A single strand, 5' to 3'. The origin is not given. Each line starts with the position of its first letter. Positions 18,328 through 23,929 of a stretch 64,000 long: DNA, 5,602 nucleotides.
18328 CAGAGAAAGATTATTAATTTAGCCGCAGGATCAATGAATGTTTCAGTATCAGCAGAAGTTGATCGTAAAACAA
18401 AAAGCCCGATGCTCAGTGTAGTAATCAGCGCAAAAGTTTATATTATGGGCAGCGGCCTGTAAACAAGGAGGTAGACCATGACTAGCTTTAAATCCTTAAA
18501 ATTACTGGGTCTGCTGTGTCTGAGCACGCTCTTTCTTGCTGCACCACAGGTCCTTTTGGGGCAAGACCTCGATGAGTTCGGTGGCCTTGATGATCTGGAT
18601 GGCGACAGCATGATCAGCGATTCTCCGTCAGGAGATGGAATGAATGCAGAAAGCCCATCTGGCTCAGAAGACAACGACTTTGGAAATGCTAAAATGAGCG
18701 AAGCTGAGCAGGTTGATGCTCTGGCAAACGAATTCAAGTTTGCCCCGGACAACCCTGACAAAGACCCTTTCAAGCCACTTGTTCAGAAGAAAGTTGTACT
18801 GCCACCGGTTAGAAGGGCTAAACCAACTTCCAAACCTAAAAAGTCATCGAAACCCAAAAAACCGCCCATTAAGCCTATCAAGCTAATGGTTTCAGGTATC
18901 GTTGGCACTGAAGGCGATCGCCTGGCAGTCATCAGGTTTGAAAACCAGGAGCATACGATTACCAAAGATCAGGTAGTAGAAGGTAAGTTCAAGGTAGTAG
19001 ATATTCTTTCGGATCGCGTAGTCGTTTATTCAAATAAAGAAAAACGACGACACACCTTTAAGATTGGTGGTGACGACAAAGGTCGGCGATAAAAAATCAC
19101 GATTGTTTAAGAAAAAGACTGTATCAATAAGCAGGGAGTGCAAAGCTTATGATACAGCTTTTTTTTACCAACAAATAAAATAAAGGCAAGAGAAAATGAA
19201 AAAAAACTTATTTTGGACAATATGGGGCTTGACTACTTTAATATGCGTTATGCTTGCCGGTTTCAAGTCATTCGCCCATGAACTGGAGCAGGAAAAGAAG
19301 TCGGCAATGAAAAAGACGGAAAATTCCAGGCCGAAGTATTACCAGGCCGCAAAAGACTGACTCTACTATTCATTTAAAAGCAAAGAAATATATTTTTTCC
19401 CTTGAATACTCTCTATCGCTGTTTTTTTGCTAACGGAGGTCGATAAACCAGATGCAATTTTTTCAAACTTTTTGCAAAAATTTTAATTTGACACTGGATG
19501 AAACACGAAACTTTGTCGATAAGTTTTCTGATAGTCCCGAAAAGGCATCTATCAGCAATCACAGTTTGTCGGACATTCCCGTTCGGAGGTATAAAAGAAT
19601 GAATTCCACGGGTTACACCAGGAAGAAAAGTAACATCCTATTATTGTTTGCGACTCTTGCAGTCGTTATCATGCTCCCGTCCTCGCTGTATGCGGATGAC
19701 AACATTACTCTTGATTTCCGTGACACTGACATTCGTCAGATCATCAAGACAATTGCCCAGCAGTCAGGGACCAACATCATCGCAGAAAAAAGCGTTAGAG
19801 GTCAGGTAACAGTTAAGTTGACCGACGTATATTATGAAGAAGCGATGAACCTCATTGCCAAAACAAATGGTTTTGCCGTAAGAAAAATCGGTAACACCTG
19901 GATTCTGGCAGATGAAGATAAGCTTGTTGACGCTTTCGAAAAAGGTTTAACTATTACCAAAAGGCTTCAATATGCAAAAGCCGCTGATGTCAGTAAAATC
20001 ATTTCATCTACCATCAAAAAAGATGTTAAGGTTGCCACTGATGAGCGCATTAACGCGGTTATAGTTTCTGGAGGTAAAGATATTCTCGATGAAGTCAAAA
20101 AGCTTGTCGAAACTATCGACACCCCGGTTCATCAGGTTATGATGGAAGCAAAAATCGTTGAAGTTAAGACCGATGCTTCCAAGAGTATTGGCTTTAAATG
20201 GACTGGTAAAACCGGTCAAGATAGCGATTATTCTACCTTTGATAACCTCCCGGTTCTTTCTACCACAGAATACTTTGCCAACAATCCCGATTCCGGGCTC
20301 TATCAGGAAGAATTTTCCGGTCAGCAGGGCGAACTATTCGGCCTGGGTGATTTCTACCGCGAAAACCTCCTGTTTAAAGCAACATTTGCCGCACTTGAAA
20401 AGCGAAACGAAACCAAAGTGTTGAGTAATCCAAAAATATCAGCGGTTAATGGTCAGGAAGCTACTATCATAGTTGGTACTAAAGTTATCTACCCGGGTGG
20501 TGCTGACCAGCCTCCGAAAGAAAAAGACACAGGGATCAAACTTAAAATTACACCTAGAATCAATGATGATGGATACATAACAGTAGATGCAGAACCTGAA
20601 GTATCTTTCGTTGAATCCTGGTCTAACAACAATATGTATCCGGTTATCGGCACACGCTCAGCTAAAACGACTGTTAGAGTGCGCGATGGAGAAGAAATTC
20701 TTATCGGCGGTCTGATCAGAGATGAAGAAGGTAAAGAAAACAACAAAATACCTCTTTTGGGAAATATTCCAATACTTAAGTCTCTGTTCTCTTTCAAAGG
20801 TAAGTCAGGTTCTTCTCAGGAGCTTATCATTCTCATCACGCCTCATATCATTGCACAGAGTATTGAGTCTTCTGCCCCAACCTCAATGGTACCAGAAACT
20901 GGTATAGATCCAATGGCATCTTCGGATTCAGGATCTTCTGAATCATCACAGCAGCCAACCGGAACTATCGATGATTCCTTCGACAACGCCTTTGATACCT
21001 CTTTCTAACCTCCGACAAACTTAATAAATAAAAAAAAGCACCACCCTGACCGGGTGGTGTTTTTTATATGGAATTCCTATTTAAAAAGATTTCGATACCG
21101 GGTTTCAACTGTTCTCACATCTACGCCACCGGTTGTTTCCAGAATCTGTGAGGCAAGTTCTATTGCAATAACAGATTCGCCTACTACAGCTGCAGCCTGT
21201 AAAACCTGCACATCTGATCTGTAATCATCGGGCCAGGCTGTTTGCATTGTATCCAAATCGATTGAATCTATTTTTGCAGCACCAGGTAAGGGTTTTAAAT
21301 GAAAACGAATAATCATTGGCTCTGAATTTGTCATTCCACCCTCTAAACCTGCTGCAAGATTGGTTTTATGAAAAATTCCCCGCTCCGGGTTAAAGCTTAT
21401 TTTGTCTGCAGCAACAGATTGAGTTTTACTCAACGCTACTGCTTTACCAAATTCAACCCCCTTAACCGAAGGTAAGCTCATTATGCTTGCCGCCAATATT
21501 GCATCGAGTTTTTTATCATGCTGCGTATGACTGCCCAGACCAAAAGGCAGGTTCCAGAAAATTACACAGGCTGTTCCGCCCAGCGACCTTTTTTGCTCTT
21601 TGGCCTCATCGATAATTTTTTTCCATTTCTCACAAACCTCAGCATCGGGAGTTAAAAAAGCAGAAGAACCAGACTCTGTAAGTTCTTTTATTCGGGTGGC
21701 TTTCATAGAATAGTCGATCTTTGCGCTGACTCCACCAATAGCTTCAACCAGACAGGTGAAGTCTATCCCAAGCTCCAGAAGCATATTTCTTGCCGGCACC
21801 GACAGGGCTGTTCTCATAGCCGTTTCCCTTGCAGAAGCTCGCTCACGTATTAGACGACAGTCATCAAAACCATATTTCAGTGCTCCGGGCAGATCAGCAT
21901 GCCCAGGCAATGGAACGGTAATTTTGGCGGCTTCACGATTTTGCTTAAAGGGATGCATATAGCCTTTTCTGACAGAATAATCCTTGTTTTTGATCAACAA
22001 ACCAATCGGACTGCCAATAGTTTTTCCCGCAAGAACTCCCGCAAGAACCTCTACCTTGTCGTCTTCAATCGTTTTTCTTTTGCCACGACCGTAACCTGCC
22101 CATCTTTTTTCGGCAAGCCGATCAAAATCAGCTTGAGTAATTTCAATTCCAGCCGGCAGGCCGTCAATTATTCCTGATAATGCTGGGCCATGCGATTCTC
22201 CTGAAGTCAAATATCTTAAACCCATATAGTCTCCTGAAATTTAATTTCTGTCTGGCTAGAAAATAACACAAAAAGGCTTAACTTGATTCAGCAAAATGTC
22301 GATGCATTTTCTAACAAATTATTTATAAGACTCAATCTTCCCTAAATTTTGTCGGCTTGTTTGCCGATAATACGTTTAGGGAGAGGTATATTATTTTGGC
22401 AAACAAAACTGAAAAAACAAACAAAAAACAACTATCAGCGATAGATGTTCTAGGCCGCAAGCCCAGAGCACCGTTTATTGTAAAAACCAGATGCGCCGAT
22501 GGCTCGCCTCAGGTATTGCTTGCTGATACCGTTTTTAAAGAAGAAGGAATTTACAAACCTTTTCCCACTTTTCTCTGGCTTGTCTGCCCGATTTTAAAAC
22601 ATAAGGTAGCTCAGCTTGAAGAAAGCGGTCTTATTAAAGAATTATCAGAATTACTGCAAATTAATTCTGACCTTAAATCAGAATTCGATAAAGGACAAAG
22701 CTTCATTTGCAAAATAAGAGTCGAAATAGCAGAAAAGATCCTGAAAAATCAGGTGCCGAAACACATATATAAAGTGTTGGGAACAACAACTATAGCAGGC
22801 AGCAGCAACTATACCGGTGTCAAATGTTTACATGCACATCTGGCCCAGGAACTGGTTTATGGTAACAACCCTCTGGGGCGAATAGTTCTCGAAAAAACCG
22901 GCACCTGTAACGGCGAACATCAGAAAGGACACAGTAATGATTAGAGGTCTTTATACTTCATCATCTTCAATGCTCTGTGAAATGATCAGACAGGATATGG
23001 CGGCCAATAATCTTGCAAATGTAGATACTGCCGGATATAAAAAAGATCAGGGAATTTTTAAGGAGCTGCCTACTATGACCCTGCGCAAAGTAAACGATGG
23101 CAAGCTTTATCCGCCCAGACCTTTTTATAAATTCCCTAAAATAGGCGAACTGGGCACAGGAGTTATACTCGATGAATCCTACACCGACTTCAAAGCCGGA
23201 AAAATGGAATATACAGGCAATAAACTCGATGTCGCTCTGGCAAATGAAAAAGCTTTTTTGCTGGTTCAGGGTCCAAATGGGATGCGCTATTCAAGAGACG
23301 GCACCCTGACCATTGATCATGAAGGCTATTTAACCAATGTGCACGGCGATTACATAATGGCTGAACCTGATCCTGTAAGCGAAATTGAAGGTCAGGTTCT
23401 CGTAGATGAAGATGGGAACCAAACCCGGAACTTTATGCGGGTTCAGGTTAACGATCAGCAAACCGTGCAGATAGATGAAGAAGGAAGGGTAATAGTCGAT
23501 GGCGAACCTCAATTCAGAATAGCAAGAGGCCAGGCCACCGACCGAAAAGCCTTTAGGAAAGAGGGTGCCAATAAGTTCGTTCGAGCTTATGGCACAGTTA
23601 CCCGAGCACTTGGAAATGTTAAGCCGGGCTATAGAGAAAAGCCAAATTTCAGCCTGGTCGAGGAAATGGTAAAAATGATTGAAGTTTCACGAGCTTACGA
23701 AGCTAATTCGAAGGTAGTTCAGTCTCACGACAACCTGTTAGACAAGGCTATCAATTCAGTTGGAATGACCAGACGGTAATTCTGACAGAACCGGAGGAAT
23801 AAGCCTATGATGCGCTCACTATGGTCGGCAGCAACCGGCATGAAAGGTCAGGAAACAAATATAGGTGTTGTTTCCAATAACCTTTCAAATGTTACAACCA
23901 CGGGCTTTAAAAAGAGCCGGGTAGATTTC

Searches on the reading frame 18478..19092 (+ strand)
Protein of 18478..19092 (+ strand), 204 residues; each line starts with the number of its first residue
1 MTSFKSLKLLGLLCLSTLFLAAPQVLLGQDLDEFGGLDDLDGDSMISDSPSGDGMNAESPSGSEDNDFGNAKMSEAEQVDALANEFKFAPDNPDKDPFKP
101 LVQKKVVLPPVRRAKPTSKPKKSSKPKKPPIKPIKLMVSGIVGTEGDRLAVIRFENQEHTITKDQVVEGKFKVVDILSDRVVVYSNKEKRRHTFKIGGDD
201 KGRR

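Call 6: search_protein_families(library=pfam, proteins=[window:18478-19092:+])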
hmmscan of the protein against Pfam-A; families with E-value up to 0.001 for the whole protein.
window:18478-19092:+ (204 aa): 0 families

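Call 12: search_protein_families(library=pfam, proteins=[window:18478-19092:+], max_evalue=0.01)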
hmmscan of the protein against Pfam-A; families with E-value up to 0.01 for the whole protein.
window:18478-19092:+ (204 aa): 0 families

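Call 20: search_protein_families(library=ncbifam, proteins=[window:18478-19092:+], max_evalue=0.001)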
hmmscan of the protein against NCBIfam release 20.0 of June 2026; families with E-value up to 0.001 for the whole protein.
window:18478-19092:+ (204 aa): 0 families

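Call 74: search_solved_structures(query=window:18478-19089:+, max_evalue=10)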
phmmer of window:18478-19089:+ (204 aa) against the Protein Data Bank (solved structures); distinct sequences matched with E-value up to 10: 3.
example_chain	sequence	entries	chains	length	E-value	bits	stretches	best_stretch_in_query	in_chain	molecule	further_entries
9mgz_I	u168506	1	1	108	0.61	13.1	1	101-154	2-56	Photosystem I reaction center subunit VIII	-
9mh1_I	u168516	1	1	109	0.62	13.1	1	101-154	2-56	Photosystem I reaction center subunit VIII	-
9jme_A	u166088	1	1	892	0.98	12.5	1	15-120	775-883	Virion glycoprotein B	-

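Call 75: search_protein_families(library=pfam, proteins=[window:18478-19089:+], max_evalue=10)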
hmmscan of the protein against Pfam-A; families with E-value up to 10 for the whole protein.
window:18478-19089:+ (204 aa): 1 family
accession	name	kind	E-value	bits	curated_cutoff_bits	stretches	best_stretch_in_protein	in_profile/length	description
PF11356.14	T2SSC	-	0.1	12.9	27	1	115-185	59-132/141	Type II secretion system protein C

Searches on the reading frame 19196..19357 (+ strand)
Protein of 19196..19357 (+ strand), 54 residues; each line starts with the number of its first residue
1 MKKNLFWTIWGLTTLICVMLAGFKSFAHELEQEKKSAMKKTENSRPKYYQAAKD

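Call 75: search_protein_families(library=pfam, proteins=[window:19196-19357:+], max_evalue=10)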
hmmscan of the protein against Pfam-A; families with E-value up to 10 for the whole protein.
window:19196-19357:+ (54 aa): 1 family
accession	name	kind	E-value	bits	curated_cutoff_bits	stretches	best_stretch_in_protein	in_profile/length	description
PF14146.11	DUF4305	-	0.32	11.5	27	1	8-22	13-27/37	Domain of unknown function (DUF4305)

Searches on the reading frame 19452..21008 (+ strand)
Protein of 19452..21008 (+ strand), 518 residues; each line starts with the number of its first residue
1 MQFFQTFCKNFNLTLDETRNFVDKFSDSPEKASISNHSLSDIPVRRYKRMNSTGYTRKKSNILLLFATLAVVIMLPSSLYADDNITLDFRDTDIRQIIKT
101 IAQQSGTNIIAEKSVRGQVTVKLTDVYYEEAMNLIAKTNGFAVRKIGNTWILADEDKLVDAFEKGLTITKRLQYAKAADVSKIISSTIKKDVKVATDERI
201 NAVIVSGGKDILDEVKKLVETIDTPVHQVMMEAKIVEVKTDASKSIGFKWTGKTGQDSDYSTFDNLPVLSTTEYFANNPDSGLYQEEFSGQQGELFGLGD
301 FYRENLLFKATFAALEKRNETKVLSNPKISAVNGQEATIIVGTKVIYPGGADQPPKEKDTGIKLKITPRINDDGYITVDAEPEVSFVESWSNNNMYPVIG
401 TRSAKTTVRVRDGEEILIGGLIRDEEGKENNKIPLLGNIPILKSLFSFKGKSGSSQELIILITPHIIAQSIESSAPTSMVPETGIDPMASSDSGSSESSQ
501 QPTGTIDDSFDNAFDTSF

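Call 6: search_protein_families(library=pfam, proteins=[window:19452-21008:+])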
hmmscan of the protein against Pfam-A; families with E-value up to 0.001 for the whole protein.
window:19452-21008:+ (518 aa): 4 families
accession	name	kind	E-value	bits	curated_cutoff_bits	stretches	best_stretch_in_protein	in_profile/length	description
PF00263.26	Secretin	-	3.9e-45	153.9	27.5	1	314-467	1-168/169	Bacterial type II and III secretion system protein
PF03958.22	Secretin_N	-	5.8e-12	46.1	28.2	1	171-228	5-69/69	Bacterial type II/III secretion system short domain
PF21305.2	type_II_gspD_N0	-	1.8e-08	34.6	27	1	87-133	1-48/71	GspD-like, N0 domain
PF07660.19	STN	-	7.6e-05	22.9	28.4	0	108-152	2-49/52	Secretin and TonB N terminus short domain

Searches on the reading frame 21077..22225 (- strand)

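Call 6: search_protein_families(library=pfam, proteins=[window:21077-22225:-])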
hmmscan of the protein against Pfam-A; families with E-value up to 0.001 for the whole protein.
window:21077-22225:- (382 aa): 1 family
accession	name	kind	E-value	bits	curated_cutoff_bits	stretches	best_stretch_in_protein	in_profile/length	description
PF01264.26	Chorismate_synt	-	1.8e-82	277.1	27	1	3-362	1-327/327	Chorismate synthase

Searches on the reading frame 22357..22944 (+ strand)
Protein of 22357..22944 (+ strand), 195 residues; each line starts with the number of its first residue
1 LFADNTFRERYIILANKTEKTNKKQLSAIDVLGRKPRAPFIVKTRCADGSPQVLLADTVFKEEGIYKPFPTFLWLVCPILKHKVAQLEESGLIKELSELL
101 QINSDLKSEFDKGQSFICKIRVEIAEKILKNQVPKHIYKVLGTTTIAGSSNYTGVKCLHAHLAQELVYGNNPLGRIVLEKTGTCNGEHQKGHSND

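Call 6: search_protein_families(library=pfam, proteins=[window:22357-22944:+])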
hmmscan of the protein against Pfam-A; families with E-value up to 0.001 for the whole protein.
window:22357-22944:+ (195 aa): 1 family
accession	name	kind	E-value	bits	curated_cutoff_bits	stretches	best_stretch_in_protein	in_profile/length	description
PF04417.17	DUF501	-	1.6e-31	109.6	23.8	1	43-179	2-139/139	Protein of unknown function (DUF501)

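Call 20: search_protein_families(library=ncbifam, proteins=[window:22357-22944:+], max_evalue=0.001)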
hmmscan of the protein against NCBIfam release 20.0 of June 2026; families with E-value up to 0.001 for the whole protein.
window:22357-22944:+ (195 aa): 0 families

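Call 75: search_protein_families(library=pfam, proteins=[window:22396-22941:+], max_evalue=10)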
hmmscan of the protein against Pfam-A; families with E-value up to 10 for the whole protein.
window:22396-22941:+ (182 aa): 3 families
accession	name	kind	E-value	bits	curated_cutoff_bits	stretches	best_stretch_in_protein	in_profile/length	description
PF04417.17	DUF501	-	1.3e-31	109.8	23.8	1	30-166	2-139/139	Protein of unknown function (DUF501)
PF11505.13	DUF3216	-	0.048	14.3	25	1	67-116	4-51/91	Protein of unknown function (DUF3216)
PF08269.17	dCache_2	-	0.15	11.6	26.5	1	67-139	24-96/298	Cache domain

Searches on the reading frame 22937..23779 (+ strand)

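Call 7: search_protein_families(library=pfam, proteins=[window:22937-23779:+])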
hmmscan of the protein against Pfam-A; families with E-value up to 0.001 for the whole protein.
window:22937-23779:+ (280 aa): 3 families
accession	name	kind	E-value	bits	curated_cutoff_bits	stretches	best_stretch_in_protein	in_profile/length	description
PF06429.18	Flg_bbr_C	-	1.3e-15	57.1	23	1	230-273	2-45/46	Flagellar basal body rod FlgEFG protein C-terminal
PF00460.25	Flg_bb_rod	-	5.3e-08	33.1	20.7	1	5-35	1-31/31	Flagella basal body rod protein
PF22692.1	LlgE_F_G_D1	-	1.8e-07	31.6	27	1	105-186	5-63/64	Flagellar hook protein FlgE/F/G D1 domain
